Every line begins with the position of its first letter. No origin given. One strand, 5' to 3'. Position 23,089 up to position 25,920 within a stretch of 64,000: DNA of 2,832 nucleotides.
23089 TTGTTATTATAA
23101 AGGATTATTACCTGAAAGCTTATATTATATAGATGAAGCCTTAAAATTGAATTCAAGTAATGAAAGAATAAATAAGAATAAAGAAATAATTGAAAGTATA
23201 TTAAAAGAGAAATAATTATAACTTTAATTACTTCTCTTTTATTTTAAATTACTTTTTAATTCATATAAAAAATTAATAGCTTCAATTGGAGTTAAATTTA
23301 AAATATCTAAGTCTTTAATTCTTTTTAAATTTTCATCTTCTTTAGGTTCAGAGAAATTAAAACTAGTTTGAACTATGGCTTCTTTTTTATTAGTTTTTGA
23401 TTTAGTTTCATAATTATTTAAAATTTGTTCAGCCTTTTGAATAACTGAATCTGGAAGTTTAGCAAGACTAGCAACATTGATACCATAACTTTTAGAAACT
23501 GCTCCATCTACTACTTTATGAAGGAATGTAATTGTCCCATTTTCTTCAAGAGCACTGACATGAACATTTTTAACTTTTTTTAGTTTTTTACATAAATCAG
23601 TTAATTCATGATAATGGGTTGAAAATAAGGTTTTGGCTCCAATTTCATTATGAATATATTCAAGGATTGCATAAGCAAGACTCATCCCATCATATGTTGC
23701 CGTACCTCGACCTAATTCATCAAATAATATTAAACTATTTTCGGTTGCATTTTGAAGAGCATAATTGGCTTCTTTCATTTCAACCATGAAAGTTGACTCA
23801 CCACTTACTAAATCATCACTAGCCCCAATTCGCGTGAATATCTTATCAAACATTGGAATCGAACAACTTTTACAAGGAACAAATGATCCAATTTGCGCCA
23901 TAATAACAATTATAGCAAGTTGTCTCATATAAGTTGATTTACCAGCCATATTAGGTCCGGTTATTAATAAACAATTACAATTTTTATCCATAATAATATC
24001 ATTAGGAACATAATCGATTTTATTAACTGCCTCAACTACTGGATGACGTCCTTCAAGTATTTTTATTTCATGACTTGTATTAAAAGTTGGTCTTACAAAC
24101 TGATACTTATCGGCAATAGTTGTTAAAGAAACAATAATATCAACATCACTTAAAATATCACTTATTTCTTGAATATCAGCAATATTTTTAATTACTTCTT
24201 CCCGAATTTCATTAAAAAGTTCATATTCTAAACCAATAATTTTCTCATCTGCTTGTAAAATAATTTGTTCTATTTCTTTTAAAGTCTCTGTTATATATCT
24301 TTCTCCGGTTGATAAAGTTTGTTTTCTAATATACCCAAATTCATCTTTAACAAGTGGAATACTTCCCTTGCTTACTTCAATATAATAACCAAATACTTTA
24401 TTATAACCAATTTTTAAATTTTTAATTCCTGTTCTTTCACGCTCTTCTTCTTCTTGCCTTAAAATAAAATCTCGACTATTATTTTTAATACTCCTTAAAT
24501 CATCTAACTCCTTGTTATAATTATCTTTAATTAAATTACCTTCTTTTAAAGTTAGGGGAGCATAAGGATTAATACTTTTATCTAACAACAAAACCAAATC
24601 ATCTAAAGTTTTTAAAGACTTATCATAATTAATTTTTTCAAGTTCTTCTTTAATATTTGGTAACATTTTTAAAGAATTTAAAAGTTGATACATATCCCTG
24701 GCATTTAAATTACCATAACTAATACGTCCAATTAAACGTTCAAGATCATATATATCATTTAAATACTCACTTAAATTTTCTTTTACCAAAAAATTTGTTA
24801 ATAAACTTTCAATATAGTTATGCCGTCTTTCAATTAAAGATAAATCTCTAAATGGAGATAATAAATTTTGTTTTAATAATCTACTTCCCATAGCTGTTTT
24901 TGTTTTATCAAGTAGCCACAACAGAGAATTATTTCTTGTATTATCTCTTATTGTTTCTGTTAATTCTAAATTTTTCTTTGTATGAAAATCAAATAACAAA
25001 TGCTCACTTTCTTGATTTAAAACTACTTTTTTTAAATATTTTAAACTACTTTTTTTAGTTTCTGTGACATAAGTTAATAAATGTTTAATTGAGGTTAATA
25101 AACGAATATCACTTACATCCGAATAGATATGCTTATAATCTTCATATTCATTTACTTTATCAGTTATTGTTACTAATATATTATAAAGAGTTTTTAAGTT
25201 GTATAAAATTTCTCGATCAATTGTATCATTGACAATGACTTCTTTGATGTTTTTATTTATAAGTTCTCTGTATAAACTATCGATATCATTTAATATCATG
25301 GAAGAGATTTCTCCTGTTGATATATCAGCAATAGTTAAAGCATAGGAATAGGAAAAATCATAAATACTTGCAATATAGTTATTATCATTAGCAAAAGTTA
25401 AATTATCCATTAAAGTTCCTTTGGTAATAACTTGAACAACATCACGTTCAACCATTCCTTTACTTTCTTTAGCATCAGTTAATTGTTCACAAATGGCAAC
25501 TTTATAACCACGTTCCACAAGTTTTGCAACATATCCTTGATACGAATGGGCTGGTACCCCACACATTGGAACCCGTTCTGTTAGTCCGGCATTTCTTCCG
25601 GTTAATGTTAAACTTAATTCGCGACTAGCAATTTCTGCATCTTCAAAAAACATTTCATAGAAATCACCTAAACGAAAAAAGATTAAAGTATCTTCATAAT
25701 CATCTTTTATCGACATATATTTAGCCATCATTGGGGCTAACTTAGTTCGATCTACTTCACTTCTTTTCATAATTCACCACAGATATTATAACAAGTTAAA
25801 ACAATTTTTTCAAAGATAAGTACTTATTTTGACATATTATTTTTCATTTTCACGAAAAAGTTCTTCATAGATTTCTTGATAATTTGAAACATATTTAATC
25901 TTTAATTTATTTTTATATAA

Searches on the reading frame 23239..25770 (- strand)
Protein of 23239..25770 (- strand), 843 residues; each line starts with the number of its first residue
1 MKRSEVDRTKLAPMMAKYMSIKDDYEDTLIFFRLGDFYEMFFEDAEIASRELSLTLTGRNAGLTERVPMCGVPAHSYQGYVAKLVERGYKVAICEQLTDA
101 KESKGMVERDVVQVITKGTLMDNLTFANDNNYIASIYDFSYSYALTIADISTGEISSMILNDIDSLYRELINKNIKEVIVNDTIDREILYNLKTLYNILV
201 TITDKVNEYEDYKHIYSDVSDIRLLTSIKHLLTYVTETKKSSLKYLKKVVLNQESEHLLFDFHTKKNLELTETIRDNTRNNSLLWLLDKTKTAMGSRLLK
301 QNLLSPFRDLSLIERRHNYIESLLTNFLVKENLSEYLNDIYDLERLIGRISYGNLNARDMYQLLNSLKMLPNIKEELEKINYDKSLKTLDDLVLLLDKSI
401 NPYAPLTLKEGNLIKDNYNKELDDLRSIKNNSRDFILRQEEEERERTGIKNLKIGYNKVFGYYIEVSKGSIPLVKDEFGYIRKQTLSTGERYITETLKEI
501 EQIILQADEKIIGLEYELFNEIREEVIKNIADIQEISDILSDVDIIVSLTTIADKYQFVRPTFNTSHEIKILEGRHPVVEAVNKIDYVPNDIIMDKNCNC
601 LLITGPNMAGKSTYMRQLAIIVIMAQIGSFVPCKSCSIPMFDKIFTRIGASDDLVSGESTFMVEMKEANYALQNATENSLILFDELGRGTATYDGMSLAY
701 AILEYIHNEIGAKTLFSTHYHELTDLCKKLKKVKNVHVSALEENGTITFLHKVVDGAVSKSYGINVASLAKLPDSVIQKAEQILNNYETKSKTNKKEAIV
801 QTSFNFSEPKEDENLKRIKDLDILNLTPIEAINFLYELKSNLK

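Call 86: search_protein_families(library=pfam, proteins=[window:23239-25770:-], max_evalue=0.001)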
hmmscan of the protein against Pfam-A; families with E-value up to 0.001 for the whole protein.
window:23239-25770:- (843 aa): 5 families
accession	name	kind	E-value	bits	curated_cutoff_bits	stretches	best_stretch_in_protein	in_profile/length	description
PF00488.27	MutS_V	-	7.6e-87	290.6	30.2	1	602-786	2-186/188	MutS domain V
PF05192.23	MutS_III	-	9e-48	163.6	34.1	1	264-549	2-193/194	MutS domain III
PF01624.25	MutS_I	-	1.1e-43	148.5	20.6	1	13-123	2-112/113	MutS domain I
PF05190.23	MutS_IV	-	5.4e-26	91.2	22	1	417-509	1-91/92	MutS family domain IV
PF05188.22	MutS_II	-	3.1e-07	31.3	25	1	131-245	1-131/133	MutS domain II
